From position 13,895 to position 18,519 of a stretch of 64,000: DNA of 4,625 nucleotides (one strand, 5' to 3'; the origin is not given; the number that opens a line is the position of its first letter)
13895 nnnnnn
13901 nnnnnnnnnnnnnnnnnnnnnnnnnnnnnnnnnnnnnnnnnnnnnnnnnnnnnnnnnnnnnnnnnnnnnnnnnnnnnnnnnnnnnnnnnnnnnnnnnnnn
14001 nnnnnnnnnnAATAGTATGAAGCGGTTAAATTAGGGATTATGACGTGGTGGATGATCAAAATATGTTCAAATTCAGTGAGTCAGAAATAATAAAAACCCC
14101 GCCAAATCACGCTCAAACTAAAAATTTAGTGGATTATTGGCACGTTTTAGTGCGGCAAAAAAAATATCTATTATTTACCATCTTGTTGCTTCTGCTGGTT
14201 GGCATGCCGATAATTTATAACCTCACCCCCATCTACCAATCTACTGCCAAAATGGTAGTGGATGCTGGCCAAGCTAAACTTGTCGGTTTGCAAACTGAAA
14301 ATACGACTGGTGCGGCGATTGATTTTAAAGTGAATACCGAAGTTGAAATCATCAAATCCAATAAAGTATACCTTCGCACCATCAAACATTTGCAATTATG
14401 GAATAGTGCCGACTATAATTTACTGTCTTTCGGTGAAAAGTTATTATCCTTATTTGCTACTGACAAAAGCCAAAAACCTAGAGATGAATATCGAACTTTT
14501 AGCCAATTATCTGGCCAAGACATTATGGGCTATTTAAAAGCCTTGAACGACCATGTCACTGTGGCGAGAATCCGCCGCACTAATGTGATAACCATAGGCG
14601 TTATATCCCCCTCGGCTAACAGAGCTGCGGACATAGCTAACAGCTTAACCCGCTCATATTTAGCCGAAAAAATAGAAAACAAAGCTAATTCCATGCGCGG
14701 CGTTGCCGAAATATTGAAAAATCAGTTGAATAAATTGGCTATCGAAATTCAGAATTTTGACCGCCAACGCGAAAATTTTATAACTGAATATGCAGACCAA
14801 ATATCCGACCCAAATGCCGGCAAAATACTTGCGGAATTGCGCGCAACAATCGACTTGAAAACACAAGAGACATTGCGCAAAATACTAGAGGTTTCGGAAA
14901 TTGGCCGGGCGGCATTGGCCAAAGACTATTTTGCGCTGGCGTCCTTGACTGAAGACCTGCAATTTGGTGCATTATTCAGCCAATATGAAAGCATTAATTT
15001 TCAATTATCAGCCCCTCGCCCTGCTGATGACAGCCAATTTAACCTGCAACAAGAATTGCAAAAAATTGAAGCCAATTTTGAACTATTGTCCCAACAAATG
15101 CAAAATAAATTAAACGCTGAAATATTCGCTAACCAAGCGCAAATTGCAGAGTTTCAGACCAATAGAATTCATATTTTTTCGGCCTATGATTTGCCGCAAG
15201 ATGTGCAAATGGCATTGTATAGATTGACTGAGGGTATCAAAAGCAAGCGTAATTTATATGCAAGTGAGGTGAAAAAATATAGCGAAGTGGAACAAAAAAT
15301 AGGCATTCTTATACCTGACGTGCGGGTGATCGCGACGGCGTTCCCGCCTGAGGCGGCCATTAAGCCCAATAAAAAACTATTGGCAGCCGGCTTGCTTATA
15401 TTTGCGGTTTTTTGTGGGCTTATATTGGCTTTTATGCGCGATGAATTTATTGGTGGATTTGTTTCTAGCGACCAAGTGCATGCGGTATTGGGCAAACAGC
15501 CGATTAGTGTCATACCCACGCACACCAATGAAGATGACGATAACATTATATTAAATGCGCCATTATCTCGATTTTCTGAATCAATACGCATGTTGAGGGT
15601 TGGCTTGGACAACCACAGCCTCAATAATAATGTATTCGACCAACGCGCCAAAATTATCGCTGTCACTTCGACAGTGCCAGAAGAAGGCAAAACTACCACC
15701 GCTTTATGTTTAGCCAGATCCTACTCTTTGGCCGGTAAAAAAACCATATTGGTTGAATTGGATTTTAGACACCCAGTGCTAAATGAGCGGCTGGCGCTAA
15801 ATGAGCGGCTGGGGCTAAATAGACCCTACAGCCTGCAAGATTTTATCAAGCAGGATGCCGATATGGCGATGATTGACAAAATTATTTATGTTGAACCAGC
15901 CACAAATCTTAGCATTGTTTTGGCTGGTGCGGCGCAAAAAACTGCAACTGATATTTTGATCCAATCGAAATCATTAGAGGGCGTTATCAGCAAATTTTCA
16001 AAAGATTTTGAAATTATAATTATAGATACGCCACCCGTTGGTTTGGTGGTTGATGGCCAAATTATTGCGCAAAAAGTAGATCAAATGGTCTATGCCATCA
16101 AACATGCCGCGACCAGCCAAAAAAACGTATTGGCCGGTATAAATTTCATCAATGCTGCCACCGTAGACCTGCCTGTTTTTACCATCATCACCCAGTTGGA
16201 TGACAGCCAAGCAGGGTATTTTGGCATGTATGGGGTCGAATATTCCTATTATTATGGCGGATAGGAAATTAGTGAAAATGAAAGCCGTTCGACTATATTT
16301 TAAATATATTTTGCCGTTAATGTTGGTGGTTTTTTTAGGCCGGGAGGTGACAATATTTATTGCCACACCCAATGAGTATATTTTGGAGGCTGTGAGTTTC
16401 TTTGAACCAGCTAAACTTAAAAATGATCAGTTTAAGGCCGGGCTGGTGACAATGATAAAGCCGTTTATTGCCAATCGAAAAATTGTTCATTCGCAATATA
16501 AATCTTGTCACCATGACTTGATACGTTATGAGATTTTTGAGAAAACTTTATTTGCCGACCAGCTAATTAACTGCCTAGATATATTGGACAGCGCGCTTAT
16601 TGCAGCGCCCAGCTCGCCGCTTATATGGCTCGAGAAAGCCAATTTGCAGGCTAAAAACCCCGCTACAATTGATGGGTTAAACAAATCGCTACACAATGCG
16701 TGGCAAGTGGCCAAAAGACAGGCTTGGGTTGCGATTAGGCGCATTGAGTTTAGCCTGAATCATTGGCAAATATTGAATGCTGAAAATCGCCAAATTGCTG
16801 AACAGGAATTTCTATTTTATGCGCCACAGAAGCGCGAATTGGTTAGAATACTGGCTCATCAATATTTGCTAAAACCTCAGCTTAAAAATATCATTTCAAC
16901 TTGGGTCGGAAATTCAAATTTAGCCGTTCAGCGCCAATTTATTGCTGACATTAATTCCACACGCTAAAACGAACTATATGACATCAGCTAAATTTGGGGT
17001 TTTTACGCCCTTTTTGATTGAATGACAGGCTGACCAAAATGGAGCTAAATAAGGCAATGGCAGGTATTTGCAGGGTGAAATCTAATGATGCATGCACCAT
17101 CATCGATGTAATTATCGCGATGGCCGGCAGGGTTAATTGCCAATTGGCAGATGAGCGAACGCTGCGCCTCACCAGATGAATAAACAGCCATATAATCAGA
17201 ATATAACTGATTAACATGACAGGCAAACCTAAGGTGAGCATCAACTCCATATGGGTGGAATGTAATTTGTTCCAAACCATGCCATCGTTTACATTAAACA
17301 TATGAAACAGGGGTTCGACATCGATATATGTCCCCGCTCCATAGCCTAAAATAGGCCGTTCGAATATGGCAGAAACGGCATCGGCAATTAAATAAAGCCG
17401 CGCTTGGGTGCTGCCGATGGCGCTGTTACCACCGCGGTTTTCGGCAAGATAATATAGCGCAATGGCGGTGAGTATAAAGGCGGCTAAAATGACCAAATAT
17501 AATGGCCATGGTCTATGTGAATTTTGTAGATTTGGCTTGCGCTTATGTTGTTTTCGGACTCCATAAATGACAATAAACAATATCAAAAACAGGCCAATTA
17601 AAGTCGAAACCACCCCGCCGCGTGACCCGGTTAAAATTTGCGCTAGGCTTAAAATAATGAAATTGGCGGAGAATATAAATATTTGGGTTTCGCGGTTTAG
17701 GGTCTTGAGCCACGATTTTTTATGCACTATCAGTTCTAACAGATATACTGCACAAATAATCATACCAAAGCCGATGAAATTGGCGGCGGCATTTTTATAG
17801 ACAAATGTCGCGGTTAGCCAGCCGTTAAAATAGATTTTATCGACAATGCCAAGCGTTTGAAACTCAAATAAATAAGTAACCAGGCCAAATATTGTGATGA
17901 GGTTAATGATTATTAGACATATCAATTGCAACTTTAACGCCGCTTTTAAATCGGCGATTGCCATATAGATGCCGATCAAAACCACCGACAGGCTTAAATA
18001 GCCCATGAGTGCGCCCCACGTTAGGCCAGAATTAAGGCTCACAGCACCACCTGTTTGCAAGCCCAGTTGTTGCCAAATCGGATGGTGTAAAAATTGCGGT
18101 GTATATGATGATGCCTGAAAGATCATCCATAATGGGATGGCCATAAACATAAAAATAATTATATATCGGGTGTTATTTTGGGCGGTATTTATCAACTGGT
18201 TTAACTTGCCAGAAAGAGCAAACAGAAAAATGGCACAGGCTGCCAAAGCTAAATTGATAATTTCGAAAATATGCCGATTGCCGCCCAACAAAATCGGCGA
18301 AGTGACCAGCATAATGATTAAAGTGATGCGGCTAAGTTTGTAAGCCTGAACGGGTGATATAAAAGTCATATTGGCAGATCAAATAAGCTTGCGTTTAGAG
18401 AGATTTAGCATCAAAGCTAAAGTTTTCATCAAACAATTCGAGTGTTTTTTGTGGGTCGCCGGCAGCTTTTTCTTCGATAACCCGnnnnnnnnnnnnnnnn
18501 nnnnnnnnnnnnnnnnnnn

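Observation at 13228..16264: BY-kinase (Wzc/ExoP type) paired with a PPP-family metallophosphatase instead of Wzb or a PHP phosphatase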

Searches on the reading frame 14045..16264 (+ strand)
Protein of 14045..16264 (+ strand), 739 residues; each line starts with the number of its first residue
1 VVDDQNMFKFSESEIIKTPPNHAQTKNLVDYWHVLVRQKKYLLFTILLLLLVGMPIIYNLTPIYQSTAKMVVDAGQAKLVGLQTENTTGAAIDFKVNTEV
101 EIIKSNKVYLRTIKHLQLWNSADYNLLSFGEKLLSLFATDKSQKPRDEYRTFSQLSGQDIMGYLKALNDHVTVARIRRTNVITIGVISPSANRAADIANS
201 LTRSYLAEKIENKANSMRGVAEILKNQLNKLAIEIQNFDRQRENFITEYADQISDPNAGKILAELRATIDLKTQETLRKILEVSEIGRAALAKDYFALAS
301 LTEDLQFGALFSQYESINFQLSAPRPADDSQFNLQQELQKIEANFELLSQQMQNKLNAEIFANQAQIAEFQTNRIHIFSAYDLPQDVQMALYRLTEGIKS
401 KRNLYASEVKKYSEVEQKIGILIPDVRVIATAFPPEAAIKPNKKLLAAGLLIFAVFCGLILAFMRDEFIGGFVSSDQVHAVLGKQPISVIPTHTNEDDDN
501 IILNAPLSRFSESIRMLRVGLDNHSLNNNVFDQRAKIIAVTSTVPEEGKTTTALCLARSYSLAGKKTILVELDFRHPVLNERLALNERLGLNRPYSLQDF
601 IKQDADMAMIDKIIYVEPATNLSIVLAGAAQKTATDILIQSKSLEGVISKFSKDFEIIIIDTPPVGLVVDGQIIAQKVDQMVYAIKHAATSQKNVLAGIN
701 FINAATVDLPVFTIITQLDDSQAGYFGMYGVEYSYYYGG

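Call 4: search_protein_families(library=pfam, proteins=[window:14045-16264:+], max_evalue=0.01)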
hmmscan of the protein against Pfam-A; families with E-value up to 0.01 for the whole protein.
window:14045-16264:+ (739 aa): 6 families
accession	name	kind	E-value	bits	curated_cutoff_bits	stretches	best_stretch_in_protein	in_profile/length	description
PF02706.20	Wzz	-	1.6e-07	32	25.5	1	27-116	4-91/91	Chain length determinant protein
PF13807.11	GNVR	-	5.3e-07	29.9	27.7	1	388-465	4-80/82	G-rich domain on putative tyrosine kinase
PF13614.12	AAA_31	-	1.1e-06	29.1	27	1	536-670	2-134/177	AAA domain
PF01656.29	CbiA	-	0.00023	21.5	25.4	1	538-654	1-68/125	CobQ/CobB/MinD/ParA nucleotide binding domain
PF14918.11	MTBP_N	-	0.0092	15.8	30.1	0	255-364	25-132/254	MDM2-binding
PF09140.17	MipZ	-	0.0099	15.6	20.7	0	547-665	12-130/262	ATPase MipZ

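Call 5: search_protein_families(library=ncbifam, proteins=[window:14045-16264:+], max_evalue=0.01)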
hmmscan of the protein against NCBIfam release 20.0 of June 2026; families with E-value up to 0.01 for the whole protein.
window:14045-16264:+ (739 aa): 14 families
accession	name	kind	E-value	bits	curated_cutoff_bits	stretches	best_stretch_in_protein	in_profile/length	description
TIGR01005.1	eps_transp_fam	subfamily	3.2e-31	108.3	411.7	3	501-731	517-734/754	exopolysaccharide transport protein family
TIGR01007.1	eps_fam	subfamily_domain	2.7e-29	102.2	108.05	1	533-730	15-204/204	polysaccharide biosynthesis tyrosine autokinase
TIGR03018.1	pepcterm_TyrKin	hypoth_equivalog_domain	6.1e-24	84.5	230.65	1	503-707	4-201/207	XrtA-associated tyrosine autokinase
NF008568.0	PRK11519.1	equivalog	6.5e-20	70.9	1068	1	387-735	368-713/720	tyrosine-protein kinase Wzc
NF007350.0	PRK09841.1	equivalog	1.5e-17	63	1248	1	502-726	503-711/726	tyrosine-protein kinase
TIGR03029.1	EpsG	equivalog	2.5e-17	62.9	313.8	1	471-695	42-253/274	chain length determinant protein tyrosine kinase EpsG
TIGR03007.1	pepcterm_ChnLen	equivalog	5e-13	48.1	278.85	2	158-258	100-200/498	XrtA system polysaccharide chain length determinant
TIGR01968.1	minD_bact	equivalog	9.5e-08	31.7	212.9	1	535-663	1-120/261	septum site-determining protein MinD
TIGR03017.1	EpsF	equivalog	3.9e-07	29.1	422.75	1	146-239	98-191/444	chain length determinant protein EpsF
TIGR01006.1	polys_exp_MPA1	subfamily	1.6e-06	27.7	296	1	25-119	6-100/226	CspC family polysaccharide chain length determinant protein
NF008079.0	PRK10818.1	equivalog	1.6e-05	24.4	508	1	535-667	2-125/270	septum site-determining protein MinD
TIGR01969.1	minD_arch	subfamily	3.4e-05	23.2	201.75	1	537-670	2-123/251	cell division ATPase MinD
TIGR03453.1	partition_RepA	equivalog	0.00028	19.9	348.45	1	532-664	101-244/387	plasmid partitioning protein RepA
NF041546.1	ParA_partition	equivalog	0.0003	20.4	180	0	538-574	2-38/203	ParA family partition ATPase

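Call 35: find_related_loci(query=A3, collection=metagenome_contigs, flank=10000)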
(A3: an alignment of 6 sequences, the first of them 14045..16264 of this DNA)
Query A3 (739 aa) in metagenome_contigs; peptide patterns used: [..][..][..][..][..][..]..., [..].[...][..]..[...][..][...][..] (x = any residue, [..] = any of these).
600 stretches matched a pattern (row limit reached: there are more); 345 encode a relative of the query (tblastn E <= 1e-3); the best 80 are kept; 80 distinct loci.
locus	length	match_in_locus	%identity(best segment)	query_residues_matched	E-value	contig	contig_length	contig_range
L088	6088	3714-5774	25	35-727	3e-60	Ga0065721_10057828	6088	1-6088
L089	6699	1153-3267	23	23-729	9e-37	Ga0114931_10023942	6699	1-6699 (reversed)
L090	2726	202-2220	24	37-699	2e-33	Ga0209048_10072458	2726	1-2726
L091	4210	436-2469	23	19-692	4e-33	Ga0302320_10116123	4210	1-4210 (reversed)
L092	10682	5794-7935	22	19-737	4e-30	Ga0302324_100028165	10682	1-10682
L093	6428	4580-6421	24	16-665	2e-29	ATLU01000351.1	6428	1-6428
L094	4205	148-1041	27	425-736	2e-28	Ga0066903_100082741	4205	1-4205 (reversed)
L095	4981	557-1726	23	328-737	5e-27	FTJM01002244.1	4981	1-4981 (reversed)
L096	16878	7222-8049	31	399-686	8e-27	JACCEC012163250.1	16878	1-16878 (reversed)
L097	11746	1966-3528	24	193-738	3e-26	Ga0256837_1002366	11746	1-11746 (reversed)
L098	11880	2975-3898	29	403-728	4e-26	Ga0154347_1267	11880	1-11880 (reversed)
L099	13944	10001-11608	25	180-736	3e-25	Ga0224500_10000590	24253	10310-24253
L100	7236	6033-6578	35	506-700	1e-24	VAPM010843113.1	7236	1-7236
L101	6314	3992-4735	31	425-687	2e-24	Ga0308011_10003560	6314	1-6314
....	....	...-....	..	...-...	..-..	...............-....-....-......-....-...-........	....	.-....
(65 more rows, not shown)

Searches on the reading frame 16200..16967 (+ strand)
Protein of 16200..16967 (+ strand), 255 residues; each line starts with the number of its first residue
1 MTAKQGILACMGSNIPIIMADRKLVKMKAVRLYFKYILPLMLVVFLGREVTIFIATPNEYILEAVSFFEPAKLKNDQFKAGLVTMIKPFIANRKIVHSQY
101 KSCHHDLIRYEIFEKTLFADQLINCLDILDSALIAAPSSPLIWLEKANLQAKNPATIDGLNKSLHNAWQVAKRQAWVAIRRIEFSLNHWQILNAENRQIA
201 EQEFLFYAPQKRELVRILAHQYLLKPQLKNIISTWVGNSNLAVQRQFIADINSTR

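Call 4: search_protein_families(library=pfam, proteins=[window:16200-16967:+], max_evalue=0.01)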
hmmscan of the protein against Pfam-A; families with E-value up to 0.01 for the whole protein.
window:16200-16967:+ (255 aa): 0 families

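Call 5: search_protein_families(library=ncbifam, proteins=[window:16200-16967:+], max_evalue=0.01)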
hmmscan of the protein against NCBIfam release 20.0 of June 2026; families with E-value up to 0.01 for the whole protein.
window:16200-16967:+ (255 aa): 0 families

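Call 50: find_homologous_proteins(query=window:16200-16967:+, max_evalue=0.001)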
Query window:16200-16967:+ (255 aa): 1 proteins with E <= 0.001 among 423 candidates.
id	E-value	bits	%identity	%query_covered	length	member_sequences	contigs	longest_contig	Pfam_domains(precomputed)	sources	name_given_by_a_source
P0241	6.7e-151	518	100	93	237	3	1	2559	-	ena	-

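Call 66: search_protein_families(library=pfam, proteins=[window:16254-16967:+], max_evalue=1)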
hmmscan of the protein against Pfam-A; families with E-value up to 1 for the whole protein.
window:16254-16967:+ (237 aa): 1 family
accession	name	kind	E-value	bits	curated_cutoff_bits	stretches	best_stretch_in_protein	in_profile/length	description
PF05183.17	RdRP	-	0.021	14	23.8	1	72-195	13-97/582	RNA dependent RNA polymerase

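Call 67: search_protein_representatives(protein=window:16254-16967:+)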
Query: 237 residues. Proteins with E-value up to 0.001 (for the whole library): 33; up to 1e-10: 3; up to 1e-30: 1. The best 33 are listed.
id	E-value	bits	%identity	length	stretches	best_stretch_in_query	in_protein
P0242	4.4e-57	209.4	45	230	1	12-236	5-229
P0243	3.6e-11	59.2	24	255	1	37-230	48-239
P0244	5.6e-11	58.6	27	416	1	20-230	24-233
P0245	3.6e-09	52.7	24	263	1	26-235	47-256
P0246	3.1e-08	49.6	31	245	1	77-230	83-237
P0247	2.6e-07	46.6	29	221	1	81-231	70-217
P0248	3.0e-07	46.4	29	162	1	104-232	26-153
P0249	3.7e-07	46.1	25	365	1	22-175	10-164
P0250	4.2e-07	45.9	29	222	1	106-234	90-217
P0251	1.5e-06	44.1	22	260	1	7-218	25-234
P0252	3.1e-06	43.1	24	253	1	33-231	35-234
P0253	4.7e-06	42.5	31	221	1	105-234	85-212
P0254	4.7e-06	42.5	29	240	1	78-212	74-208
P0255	1.1e-05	41.3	23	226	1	99-233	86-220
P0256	1.1e-05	41.3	23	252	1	19-220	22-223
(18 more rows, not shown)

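Call 70: find_encoding_contigs(protein=P0243, flank=8000, max_places=2)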
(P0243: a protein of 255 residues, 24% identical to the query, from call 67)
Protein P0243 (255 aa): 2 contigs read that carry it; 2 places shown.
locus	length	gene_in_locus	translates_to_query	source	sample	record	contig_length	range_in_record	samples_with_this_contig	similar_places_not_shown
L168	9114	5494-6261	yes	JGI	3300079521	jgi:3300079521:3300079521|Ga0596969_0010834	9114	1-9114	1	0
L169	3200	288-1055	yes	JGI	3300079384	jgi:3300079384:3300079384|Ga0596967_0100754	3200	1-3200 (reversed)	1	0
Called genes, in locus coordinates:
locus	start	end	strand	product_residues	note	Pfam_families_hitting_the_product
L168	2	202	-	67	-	?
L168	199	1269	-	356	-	PF00106:adh_short (weak), PF01073:3Beta_HSD (weak), PF01370:Epimerase, PF02719:Polysacc_synt_2 (weak), PF04321:RmlD_sub_bind, PF07993:NAD_binding_4, PF08659:KR (weak), PF16363:GDP_Man_Dehyd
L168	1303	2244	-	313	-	PF24793:GINT1_N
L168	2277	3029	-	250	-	PF02397:Bac_transf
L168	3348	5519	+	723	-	PF02706:Wzz (weak), PF01656:CbiA (weak), PF13614:AAA_31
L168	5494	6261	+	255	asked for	-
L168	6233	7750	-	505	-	PF04932:Wzy_C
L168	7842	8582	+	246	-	PF04773:FecR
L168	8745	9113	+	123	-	?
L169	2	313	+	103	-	?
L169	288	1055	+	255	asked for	-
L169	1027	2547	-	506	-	PF04932:Wzy_C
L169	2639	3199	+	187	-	?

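Call 71: find_encoding_contigs(protein=P0247, flank=8000, max_places=2)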
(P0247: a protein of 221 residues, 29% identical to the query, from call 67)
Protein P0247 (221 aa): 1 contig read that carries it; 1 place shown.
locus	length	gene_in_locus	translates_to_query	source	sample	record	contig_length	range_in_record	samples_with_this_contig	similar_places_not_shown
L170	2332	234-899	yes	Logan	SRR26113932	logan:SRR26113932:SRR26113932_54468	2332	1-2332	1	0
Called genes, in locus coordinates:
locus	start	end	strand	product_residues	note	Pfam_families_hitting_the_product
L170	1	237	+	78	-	?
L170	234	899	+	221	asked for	-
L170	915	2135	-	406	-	PF02353:CMAS, PF13489:Methyltransf_23, PF13847:Methyltransf_31 (weak), PF08241:Methyltransf_11, PF08242:Methyltransf_12, PF13649:Methyltransf_25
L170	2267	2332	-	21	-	?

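Call 77: predict_structure(alignment_id=A5)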
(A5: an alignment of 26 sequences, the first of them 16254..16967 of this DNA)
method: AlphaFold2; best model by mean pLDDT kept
length: 237 residues; sequences in the alignment: 26
mean_pLDDT: 92.5   pTM: 0.84
mean pLDDT of the five models: 92.5, 90.6, 90.0, 89.6, 89.2
residues with pLDDT >= 90: 179; 70-90: 52; 50-70: 6; < 50: 0
segments of 3 or more residues with pLDDT < 50: none
pLDDT, mean of each block of 10 residues (from residue 1): 82 94 95 89 69 80 87 84 94 97 96 93 96 95 98 93 97 98 97 96 97 98 98 97
secondary structure, 60 per line:
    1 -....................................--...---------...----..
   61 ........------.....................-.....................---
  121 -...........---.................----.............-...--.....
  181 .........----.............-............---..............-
elements in order: H2-37 H59-68 H75-95 H97-117 H122-132 H136-152 H157-169 H176-189 H194-206 H208-219 H223-236

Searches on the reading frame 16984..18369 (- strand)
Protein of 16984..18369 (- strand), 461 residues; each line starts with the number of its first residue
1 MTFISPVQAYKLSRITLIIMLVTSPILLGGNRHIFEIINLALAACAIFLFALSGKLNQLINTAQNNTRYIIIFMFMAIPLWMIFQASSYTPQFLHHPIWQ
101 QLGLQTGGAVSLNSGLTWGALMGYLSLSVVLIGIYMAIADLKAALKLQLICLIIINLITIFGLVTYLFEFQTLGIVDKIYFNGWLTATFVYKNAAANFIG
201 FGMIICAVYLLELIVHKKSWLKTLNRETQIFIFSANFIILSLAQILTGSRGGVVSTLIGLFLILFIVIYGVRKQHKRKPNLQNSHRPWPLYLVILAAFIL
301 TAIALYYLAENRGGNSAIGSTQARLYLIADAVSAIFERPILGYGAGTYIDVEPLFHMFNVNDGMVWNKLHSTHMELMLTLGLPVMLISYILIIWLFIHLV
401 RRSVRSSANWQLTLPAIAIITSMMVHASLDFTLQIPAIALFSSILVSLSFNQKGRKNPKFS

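Call 4: search_protein_families(library=pfam, proteins=[window:16984-18369:-], max_evalue=0.01)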
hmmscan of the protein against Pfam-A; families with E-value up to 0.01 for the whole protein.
window:16984-18369:- (461 aa): 1 family
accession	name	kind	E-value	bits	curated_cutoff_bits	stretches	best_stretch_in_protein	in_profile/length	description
PF04932.20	Wzy_C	-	1.1e-14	54.9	31.7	1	236-387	2-147/149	O-Antigen ligase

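Call 5: search_protein_families(library=ncbifam, proteins=[window:16984-18369:-], max_evalue=0.01)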
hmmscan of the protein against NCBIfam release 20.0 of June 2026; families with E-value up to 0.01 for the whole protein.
window:16984-18369:- (461 aa): 0 families
